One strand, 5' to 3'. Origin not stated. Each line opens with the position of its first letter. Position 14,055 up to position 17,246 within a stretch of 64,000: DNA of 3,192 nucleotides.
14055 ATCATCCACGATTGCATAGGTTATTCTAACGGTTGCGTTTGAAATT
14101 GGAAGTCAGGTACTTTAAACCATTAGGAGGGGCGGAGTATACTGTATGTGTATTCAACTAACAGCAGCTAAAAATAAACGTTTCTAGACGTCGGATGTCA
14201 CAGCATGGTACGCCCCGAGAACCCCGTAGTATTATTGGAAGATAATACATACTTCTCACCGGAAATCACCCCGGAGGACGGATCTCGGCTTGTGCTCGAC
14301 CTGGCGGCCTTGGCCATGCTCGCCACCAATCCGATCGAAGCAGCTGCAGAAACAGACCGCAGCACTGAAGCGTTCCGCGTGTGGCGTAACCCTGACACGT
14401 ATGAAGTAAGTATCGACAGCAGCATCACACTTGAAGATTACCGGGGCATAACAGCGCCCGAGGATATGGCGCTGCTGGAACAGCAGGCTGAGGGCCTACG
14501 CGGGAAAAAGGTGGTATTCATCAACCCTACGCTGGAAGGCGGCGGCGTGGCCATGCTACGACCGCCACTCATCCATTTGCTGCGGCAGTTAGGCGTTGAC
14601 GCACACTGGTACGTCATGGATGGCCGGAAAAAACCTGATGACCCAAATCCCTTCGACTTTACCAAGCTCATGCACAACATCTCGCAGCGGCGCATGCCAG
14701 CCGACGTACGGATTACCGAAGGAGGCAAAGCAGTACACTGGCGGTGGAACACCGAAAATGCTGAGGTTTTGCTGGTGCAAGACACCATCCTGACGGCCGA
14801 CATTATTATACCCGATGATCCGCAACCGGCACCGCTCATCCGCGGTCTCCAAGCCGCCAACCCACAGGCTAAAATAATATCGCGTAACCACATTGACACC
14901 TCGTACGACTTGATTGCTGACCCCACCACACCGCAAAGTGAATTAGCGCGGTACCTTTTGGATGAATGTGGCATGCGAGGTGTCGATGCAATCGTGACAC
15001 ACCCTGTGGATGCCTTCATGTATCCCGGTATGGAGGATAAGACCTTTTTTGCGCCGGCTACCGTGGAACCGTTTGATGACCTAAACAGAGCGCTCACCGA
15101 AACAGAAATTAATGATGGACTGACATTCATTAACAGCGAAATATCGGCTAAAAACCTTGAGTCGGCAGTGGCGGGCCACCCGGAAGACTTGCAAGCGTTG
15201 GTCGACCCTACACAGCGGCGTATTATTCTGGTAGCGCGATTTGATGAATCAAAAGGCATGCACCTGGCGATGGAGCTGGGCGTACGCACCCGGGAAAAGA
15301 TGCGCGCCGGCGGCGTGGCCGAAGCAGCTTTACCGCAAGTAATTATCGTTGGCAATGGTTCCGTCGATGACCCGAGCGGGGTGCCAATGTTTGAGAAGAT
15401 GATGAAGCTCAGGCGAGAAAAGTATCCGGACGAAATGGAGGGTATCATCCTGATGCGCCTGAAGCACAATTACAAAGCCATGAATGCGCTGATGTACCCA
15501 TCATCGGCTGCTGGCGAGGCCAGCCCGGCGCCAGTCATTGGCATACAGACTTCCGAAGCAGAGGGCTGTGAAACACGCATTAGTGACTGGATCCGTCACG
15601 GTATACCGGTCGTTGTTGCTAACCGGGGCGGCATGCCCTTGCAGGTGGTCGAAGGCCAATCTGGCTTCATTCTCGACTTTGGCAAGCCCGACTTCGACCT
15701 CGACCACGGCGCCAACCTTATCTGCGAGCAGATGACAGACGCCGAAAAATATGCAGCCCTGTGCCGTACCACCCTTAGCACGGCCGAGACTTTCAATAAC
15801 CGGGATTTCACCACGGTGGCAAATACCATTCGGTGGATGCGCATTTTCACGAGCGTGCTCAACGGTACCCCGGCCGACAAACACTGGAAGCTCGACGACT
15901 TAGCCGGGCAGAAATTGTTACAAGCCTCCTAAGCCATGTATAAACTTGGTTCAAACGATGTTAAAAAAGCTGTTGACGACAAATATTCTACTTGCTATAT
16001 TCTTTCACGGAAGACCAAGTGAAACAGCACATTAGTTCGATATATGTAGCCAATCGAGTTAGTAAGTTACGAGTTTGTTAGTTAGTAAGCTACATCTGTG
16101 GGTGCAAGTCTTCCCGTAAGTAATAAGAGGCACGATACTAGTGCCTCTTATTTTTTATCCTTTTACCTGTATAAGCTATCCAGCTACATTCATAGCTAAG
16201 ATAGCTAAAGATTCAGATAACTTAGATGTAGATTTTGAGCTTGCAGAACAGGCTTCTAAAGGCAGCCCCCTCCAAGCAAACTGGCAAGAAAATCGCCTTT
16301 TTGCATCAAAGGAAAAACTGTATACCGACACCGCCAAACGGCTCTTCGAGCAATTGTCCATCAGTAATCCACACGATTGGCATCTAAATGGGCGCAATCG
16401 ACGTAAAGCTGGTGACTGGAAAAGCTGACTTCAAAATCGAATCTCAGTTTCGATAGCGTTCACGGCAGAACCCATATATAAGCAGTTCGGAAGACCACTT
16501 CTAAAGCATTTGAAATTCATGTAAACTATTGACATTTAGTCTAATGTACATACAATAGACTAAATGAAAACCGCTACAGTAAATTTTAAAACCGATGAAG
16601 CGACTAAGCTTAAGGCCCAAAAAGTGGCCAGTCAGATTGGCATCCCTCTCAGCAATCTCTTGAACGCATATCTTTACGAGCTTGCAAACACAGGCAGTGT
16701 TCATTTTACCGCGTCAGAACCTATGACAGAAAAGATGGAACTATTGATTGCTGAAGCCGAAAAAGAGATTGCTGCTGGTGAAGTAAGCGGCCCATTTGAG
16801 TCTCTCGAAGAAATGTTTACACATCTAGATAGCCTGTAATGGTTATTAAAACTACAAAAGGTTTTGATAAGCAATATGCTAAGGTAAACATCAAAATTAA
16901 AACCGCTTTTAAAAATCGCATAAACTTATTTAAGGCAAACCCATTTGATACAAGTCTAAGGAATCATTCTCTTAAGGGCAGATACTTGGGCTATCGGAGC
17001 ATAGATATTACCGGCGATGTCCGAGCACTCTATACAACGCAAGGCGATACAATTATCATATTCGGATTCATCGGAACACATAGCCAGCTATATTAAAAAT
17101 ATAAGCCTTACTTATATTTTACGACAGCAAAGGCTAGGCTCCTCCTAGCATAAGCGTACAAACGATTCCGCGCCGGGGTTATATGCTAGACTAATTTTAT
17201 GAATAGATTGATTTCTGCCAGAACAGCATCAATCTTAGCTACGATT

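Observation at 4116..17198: Same-orientation 38-nt box + terminator + promoter units divide 13 kb into exchangeable-looking gene modules (cassette array with no attC site or integrase in view)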

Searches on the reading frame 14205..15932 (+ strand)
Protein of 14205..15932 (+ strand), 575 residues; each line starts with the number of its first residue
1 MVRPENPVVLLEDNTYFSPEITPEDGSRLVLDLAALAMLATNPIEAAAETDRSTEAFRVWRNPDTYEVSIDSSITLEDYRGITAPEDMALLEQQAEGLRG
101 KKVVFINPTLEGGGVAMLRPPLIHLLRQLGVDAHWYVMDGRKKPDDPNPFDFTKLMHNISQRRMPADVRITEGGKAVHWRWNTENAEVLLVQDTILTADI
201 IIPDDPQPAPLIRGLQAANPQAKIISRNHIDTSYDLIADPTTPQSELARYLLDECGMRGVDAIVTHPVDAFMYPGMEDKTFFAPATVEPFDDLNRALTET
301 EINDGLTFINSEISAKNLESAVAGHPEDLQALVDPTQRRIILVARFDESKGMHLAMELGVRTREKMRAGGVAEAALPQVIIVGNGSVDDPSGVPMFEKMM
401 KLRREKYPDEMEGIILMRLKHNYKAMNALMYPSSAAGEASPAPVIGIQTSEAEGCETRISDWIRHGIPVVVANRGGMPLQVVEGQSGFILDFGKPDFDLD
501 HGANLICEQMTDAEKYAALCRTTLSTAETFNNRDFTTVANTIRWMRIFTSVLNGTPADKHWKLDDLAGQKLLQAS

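Call 13: search_protein_families(library=pfam, proteins=[window:14205-15932:+], max_evalue=0.01)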
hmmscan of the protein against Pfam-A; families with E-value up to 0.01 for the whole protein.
window:14205-15932:+ (575 aa): 2 families
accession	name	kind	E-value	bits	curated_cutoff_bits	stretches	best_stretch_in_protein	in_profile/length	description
PF21269.3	TreT_GT1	-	8.2e-23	81.1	27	1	106-265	2-137/144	Trehalose synthase, N-terminal domain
PF00534.26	Glycos_transf_1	-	0.0014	18.6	26.4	0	465-496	115-146/172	Glycosyl transferases group 1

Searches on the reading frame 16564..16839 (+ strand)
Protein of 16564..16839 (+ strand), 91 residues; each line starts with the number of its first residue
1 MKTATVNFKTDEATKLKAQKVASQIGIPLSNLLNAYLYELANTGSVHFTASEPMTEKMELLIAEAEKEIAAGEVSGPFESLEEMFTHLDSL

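Call 25: search_protein_families(library=pfam, proteins=[window:16564-16839:+], max_evalue=0.01)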
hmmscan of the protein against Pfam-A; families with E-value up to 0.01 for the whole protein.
window:16564-16839:+ (91 aa): 1 family
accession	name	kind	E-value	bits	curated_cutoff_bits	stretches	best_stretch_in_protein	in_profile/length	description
PF04221.18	RelB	-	8.2e-08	32.5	22.4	1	4-68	2-67/82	RelB antitoxin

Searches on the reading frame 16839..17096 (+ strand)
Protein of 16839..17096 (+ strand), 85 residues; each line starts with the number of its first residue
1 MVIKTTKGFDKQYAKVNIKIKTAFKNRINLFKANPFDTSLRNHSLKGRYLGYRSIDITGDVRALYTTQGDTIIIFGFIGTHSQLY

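Call 25: search_protein_families(library=pfam, proteins=[window:16839-17096:+], max_evalue=0.01)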
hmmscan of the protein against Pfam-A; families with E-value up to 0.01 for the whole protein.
window:16839-17096:+ (85 aa): 2 families
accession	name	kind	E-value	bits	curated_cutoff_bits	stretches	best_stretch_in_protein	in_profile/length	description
PF15738.11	YafQ_toxin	-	5.3e-10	39.9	30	1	3-84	3-86/88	Bacterial toxin of type II toxin-antitoxin system, YafQ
PF05016.21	ParE_toxin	-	0.0061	17.5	23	1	19-85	27-89/89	ParE toxin of type II toxin-antitoxin system, parDE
